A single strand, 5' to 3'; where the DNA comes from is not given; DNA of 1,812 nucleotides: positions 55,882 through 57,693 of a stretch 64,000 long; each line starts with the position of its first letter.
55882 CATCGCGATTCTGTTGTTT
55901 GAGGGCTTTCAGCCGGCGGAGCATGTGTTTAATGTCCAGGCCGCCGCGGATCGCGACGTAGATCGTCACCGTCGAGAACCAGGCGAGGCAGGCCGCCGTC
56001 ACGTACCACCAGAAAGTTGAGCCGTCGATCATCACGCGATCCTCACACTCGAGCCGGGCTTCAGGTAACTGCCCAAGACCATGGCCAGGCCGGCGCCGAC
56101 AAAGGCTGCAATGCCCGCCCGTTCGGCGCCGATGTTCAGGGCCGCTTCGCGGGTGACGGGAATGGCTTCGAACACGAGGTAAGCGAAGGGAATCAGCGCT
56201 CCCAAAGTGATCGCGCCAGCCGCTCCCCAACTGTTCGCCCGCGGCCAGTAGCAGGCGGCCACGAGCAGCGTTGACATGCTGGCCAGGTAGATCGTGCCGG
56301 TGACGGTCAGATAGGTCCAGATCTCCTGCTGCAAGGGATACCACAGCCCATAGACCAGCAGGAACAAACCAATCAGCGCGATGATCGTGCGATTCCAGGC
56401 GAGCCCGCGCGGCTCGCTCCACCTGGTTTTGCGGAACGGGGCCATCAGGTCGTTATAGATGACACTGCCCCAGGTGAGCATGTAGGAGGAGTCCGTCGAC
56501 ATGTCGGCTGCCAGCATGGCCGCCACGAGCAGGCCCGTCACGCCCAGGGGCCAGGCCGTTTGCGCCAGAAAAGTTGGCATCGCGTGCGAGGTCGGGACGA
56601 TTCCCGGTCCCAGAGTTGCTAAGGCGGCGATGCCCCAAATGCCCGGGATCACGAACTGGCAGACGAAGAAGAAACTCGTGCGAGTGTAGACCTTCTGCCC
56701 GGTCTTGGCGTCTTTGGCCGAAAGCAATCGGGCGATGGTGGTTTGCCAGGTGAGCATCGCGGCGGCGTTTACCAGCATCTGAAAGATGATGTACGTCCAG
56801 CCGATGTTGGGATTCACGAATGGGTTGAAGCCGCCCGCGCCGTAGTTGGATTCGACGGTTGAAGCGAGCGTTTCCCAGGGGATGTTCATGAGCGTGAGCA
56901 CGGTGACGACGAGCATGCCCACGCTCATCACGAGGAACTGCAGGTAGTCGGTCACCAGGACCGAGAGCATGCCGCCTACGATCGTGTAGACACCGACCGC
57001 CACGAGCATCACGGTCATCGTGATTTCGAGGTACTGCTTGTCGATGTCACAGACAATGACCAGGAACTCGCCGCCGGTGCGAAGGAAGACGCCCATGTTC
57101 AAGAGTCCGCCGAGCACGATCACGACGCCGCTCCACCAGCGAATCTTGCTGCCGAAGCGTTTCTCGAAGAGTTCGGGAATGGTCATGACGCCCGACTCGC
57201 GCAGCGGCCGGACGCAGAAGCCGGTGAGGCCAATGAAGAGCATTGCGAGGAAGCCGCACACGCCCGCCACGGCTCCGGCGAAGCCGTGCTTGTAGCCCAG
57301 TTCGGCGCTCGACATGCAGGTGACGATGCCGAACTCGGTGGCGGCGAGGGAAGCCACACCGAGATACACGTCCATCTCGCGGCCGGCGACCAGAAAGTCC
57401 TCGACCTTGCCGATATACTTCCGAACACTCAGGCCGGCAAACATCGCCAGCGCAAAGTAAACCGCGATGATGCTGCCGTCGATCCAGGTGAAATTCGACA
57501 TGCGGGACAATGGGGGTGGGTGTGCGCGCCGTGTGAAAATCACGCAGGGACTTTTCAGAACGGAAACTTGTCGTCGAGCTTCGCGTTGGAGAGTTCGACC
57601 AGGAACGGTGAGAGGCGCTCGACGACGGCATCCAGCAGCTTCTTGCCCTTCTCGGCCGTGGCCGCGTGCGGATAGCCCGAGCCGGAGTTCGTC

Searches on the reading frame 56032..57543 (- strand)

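Call 79: search_protein_families(library=pfam, proteins=[window:56032-57543:-], max_evalue=0.0001)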
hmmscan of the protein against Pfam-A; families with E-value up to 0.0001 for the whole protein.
window:56032-57543:- (503 aa): 1 family
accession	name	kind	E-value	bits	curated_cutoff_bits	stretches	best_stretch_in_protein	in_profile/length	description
PF00474.23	SSF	-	6.3e-34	118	22.8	1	50-446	1-404/406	Sodium:solute symporter family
